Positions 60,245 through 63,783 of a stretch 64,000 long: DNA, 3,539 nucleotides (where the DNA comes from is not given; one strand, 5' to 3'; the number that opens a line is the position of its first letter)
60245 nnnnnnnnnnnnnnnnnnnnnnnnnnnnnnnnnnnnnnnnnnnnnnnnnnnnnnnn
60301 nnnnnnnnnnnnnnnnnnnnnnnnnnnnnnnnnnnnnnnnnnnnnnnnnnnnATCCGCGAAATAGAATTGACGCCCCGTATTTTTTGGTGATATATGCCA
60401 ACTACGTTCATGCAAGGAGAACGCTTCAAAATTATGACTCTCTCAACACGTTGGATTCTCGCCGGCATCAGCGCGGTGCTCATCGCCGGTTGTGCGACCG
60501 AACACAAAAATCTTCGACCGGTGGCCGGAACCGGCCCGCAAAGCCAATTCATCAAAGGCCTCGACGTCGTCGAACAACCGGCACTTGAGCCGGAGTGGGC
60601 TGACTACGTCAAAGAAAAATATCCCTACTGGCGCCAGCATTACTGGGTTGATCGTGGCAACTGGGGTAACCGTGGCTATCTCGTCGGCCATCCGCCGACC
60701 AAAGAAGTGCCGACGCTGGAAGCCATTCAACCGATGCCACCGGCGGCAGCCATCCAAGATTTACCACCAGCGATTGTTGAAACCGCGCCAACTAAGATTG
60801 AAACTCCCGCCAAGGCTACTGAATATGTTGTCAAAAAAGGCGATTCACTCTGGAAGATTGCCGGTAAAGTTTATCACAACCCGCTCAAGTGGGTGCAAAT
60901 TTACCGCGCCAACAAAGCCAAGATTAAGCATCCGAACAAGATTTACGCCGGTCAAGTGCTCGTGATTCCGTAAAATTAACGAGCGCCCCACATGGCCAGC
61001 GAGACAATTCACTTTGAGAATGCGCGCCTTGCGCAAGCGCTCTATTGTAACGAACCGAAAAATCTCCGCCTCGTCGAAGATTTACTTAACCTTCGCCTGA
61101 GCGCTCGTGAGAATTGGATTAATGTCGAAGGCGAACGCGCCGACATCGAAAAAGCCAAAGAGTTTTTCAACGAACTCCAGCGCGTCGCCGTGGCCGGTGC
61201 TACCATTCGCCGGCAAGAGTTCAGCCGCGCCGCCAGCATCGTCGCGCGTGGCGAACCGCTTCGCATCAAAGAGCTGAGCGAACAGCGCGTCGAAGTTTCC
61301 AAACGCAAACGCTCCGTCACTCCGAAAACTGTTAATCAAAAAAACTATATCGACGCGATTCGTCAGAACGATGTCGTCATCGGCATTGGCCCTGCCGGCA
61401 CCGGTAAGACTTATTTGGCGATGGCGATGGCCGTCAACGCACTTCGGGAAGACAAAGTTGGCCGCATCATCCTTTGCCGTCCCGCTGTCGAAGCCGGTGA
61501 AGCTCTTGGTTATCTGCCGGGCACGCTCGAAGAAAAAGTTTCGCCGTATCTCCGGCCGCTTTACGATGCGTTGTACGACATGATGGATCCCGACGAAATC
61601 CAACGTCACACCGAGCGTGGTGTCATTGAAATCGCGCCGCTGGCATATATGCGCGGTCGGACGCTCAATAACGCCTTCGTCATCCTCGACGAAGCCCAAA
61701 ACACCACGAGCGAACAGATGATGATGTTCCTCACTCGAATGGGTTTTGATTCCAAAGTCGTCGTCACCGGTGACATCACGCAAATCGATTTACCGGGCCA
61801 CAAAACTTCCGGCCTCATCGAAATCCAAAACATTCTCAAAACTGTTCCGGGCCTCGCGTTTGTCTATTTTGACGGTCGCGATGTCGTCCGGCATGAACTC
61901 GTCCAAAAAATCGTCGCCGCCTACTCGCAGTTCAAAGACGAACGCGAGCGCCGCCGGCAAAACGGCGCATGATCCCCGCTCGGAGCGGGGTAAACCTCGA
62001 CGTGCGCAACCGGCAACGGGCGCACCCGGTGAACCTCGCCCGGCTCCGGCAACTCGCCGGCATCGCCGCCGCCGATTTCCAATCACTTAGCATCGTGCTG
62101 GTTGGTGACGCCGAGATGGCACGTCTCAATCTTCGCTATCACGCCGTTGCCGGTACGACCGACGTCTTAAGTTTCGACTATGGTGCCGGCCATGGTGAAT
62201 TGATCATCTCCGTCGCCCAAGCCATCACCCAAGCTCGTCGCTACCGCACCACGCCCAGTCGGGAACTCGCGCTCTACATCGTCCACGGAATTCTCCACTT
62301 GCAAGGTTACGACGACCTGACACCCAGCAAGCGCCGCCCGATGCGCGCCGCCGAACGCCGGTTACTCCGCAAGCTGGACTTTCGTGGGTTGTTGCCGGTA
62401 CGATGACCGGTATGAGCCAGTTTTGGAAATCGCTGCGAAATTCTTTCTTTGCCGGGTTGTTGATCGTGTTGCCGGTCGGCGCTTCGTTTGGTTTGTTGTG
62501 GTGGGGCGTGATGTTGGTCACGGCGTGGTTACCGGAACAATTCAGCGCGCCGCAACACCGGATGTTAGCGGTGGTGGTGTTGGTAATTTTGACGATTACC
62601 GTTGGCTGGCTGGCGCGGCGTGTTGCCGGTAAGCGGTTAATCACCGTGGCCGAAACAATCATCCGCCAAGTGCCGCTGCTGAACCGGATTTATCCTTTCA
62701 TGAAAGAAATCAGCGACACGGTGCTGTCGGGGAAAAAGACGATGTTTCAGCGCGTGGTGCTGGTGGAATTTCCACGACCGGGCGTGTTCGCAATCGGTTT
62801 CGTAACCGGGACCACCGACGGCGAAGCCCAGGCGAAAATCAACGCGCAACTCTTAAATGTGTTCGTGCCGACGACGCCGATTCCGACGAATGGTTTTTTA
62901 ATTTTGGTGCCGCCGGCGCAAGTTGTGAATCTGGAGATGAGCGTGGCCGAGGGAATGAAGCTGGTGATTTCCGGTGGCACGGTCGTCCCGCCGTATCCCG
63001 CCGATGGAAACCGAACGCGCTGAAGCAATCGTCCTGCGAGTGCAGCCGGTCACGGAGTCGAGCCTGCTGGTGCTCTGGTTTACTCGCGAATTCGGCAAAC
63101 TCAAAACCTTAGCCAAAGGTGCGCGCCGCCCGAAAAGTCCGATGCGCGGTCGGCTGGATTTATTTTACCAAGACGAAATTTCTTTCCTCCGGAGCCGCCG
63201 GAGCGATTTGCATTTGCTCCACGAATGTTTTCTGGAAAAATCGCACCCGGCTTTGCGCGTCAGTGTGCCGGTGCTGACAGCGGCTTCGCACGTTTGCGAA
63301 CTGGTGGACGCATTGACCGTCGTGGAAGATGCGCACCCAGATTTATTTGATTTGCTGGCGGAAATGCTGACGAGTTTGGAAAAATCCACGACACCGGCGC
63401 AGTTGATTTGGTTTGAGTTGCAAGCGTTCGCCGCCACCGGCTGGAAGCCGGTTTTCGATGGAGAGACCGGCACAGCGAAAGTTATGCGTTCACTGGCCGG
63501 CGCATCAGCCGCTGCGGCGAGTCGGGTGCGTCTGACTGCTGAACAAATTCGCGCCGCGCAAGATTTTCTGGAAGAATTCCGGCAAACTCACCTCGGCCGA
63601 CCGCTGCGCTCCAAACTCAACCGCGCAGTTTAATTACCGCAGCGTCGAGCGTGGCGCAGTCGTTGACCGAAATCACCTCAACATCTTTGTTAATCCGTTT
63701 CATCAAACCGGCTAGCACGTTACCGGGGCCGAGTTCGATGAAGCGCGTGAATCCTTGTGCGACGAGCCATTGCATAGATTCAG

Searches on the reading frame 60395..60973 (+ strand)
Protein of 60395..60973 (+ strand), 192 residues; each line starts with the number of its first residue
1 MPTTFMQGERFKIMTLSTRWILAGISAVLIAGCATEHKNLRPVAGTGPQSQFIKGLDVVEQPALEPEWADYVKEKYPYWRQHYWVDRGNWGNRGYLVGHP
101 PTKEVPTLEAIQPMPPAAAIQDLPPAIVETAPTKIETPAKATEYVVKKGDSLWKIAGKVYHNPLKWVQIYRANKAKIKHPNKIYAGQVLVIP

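Call 42: search_protein_families(library=pfam, proteins=[window:60395-60973:+], max_evalue=0.001)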
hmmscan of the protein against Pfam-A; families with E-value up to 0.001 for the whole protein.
window:60395-60973:+ (192 aa): 1 family
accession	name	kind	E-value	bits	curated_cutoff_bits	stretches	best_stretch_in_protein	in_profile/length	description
PF01476.26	LysM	-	3.8e-12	46.4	20.9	1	144-192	1-43/43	LysM domain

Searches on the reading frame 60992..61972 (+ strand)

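Call 42: search_protein_families(library=pfam, proteins=[window:60992-61972:+], max_evalue=0.001)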
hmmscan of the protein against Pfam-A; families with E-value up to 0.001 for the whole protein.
window:60992-61972:+ (326 aa): 8 families
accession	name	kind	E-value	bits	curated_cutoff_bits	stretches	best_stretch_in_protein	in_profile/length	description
PF02562.22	PhoH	-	4.4e-96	320.7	27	1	109-311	2-204/205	PhoH-like protein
PF13604.12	AAA_30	-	7.9e-09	36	27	1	115-265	5-128/191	AAA domain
PF13245.12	AAA_19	-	5.8e-08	33.4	25.1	1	116-265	1-129/134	AAA domain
PF01695.23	IstB_IS21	-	1.6e-07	31.6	24.1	1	106-153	72-119/238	IstB-like ATP binding protein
PF00270.35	DEAD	-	4.8e-06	26.8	26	1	115-164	3-53/167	DEAD/DEAH box helicase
PF13401.12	AAA_22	-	0.00011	22.9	27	1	128-250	7-106/130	AAA domain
PF13481.12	AAA_25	-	0.00026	21.1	27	1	115-224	22-125/195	AAA domain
PF20720.3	nSTAND3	-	0.00059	20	27.2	0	116-154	7-45/155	Novel STAND NTPase 3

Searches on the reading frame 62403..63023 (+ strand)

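Call 42: search_protein_families(library=pfam, proteins=[window:62403-63023:+], max_evalue=0.001)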
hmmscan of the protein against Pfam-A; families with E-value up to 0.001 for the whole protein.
window:62403-63023:+ (206 aa): 1 family
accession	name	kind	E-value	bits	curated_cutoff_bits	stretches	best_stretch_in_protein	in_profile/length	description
PF04367.18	DUF502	-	5.5e-31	107.1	23.8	1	58-162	1-106/107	Protein of unknown function (DUF502)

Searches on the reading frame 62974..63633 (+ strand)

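Call 42: search_protein_families(library=pfam, proteins=[window:62974-63633:+], max_evalue=0.001)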
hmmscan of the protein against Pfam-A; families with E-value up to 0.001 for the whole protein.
window:62974-63633:+ (219 aa): 2 families
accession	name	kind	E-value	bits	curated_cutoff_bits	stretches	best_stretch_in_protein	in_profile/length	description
PF02565.21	RecO_C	-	1.6e-19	70.7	22.1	2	101-162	7-69/157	Recombination protein O C terminal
PF11967.14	RecO_N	-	9.5e-17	61.2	27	1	11-86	1-75/80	Recombination protein O N terminal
